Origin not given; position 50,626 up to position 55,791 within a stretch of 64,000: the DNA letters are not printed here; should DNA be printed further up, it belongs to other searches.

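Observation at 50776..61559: Five-gene operon of exported proteins ending in a giant multi-domain gene: candidate undescribed cell-envelope system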

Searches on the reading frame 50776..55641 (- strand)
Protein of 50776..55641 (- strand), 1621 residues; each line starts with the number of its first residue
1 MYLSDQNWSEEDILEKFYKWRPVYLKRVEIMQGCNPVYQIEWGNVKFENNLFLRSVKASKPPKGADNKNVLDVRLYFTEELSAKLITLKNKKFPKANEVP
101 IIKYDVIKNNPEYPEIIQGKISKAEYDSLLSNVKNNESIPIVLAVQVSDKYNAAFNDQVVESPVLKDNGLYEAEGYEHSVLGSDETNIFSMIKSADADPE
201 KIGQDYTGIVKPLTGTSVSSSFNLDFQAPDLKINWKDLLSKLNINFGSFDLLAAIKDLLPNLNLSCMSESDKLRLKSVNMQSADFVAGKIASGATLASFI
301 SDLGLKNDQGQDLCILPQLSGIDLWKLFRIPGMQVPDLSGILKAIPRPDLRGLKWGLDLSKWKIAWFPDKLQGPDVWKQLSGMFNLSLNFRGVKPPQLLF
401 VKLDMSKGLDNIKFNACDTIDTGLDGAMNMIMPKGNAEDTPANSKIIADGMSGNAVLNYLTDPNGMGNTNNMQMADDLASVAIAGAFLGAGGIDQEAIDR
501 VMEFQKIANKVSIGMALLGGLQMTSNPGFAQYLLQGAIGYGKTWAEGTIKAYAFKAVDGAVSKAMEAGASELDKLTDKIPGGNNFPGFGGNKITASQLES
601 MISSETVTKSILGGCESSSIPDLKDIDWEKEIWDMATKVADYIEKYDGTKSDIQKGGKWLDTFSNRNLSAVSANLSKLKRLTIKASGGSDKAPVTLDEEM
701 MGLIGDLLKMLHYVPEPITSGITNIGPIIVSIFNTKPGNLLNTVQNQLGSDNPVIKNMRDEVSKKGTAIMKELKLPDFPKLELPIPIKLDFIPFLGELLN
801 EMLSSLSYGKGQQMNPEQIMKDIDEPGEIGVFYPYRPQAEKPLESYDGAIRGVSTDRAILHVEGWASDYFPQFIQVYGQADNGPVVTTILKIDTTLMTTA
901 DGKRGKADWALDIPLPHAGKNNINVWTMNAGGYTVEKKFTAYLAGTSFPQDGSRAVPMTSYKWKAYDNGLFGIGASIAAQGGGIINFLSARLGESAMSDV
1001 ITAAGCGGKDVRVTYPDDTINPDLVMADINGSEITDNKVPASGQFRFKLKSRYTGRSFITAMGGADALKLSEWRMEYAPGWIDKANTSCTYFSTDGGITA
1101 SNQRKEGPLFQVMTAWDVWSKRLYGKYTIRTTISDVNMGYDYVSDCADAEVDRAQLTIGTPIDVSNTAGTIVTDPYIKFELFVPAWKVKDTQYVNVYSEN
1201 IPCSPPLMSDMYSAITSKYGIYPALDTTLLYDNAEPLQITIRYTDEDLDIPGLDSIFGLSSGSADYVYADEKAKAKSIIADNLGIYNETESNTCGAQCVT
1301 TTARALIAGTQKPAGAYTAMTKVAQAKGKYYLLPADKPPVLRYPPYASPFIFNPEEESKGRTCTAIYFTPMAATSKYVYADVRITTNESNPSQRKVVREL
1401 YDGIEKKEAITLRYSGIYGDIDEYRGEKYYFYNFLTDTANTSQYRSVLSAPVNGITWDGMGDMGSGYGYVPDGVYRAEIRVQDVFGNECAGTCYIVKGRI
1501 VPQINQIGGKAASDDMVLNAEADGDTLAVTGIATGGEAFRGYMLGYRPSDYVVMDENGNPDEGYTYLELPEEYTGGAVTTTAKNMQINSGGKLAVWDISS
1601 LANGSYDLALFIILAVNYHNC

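Call 6: search_protein_families(library=pfam, proteins=[window:50776-55641:-], max_evalue=0.1)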
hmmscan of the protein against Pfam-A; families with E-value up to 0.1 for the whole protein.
window:50776-55641:- (1621 aa): 0 families

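Call 12: search_protein_families(library=ncbifam, proteins=[window:50776-55641:-], max_evalue=0.1)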
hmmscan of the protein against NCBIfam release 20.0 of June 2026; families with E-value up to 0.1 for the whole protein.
window:50776-55641:- (1621 aa): 0 families

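Call 13: search_protein_families(library=phrogs, proteins=[window:50776-55641:-], max_evalue=0.1)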
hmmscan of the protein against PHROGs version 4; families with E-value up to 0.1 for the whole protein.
window:50776-55641:- (1621 aa): 0 families

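Call 52: search_solved_structures(query=A3, max_evalue=1, show_alignments=2)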
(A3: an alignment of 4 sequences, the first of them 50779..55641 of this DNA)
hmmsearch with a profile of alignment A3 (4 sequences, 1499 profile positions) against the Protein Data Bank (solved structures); distinct sequences matched with E-value up to 1: 0.
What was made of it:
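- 50804..55641 (-): Giant gene, continuation (1,612 homologous codons): end of the SpoIID-like module, an alpha-helical region, beta-rich conserved core and Ig-like domains, cut in mid-domain by the IS. No Pfam or PDB sequence match for the core (calls 6, 52).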

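Call 71: search_protein_families(library=padloc, proteins=[window:50776-55641:-], max_evalue=0.01)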
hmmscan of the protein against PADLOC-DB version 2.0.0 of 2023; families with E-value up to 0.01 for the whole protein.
window:50776-55641:- (1621 aa): 0 families

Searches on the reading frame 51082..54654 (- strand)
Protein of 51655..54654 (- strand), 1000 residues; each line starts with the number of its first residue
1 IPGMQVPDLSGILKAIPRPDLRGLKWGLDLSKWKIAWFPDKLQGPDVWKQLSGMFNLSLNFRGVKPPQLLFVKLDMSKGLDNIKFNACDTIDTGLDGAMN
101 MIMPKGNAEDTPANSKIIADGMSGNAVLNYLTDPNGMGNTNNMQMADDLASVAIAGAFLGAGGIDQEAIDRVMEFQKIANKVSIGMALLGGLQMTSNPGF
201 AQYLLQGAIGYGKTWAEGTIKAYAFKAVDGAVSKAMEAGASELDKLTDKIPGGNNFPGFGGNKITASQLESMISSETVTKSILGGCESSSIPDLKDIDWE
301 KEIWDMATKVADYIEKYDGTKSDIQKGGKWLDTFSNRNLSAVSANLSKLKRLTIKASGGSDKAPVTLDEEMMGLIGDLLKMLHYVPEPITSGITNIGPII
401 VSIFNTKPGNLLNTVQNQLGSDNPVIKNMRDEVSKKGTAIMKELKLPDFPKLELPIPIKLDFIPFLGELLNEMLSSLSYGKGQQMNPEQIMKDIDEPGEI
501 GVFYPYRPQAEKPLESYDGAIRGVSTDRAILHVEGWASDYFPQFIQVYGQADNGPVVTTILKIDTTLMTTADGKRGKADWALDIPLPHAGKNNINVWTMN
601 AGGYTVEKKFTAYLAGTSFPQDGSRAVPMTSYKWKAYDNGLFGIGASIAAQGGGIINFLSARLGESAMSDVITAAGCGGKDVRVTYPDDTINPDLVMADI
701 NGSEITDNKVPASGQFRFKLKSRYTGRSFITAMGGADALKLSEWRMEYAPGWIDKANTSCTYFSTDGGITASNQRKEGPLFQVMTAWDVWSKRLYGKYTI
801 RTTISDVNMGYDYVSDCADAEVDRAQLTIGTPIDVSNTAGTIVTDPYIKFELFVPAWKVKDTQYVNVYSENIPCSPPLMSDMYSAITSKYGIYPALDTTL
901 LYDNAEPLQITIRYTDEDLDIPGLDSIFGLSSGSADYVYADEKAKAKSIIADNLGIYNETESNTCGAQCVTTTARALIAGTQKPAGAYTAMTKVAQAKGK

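Call 53: find_homologous_proteins(query=window:51655-54654:-, max_evalue=0.001)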
Query window:51655-54654:- (1000 aa): 3 proteins with E <= 0.001 among 8000 candidates.
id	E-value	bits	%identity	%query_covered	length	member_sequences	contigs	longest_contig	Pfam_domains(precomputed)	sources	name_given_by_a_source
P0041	0.0e+0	2283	100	100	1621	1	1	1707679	-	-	-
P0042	3.7e-109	384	39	55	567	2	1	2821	-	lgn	-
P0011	3.9e-90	321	38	50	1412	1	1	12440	PF08486.16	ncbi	ncbi:MAG: SpoIID/LytB domain-containing protein [Candidatus Aenigmatarchaeota archaeon]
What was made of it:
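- Tried and rejected: A 1,000-aa slice found only 3 proteins (call 53).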

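Call 88: predict_structure(alignment_id=A5)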
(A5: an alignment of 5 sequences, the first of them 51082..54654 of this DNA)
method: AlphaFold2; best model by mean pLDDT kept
length: 1191 residues; sequences in the alignment: 5
mean_pLDDT: 33.2   pTM: 0.25
mean pLDDT of the five models: 33.2, 29.7, 28.4, 28.1, 26.4
residues with pLDDT >= 90: 0; 70-90: 15; 50-70: 55; < 50: 1121
segments of 3 or more residues with pLDDT < 50: 1-129, 132-339, 349-368, 374-642, 649-664, 685-690, 723-1191
pLDDT, mean of each block of 10 residues (from residue 1): 31 31 29 28 32 31 29 29 27 36 37 38 44 46 42 34 29 30 28 28 30 30 34 37 37 31 37 34 28 31 32 29 29 42 50 36 42 49 34 34 34 38 44 40 29 24 26 26 26 23 24 25 23 22 34 33 32 32 35 39 35 31 25 39 49 44 50 65 49 62 71 71 40 30 28 26 26 26 25 23 23 26 28 24 28 30 22 23 26 27 31 35 36 41 44 35 39 35 33 27 26 27 29 28 29 35 33 28 23 27 29 28 24 29 36 33 34 26 21 23
secondary structure, 60 per line:
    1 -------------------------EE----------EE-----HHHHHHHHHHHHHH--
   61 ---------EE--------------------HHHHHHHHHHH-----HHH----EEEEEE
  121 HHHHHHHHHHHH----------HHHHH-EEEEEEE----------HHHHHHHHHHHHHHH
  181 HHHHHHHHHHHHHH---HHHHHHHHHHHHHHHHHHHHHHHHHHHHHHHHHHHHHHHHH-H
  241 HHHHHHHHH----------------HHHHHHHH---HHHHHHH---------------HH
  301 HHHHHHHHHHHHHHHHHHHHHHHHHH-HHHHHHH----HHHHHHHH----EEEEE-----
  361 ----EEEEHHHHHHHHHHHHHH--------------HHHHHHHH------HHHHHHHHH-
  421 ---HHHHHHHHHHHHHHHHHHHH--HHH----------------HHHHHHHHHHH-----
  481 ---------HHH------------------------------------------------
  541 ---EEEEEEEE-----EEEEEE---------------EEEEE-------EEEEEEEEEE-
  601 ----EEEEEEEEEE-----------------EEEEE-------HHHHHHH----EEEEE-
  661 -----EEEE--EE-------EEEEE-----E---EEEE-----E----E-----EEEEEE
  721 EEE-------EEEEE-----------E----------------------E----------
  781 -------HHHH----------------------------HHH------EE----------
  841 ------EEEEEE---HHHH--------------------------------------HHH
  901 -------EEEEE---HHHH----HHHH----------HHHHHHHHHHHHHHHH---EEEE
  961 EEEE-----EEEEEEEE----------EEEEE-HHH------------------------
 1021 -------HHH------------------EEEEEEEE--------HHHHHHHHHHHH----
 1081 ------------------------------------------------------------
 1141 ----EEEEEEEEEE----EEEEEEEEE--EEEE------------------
elements in order (helices of 4 or more, strands of 3 or more residues): H45-58 H92-102 E115-120 H121-132 H143-147 E149-155 H166-194 H198-238 H240-249 H266-273 H277-283 H299-326 H328-334 H339-346 E351-355 E365-368 H369-382 H397-404 H411-419 H424-443 H465-475 E544-551 E557-562 E578-582 E590-599 E605-614 E632-636 H644-650 E655-659 E666-669 E681-685 E695-698 E715-723 E731-735 H788-791 E847-852 H856-859 E908-912 H916-919 H924-927 H938-953 E957-964 E970-977 E988-992 E1049-1056 H1065-1076 E1145-1154 E1159-1167 E1170-1173
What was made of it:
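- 50804..55641 (-): The AlphaFold model failed, pLDDT 33 (call 88).
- The core model failed (pLDDT 33, call 88), so about 60% of the window's part of the protein has no structural reading.
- Tried and rejected: AlphaFold on 1,191 residues of the core with a 5-row alignment failed (pLDDT 33, pTM 0.25, call 88).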
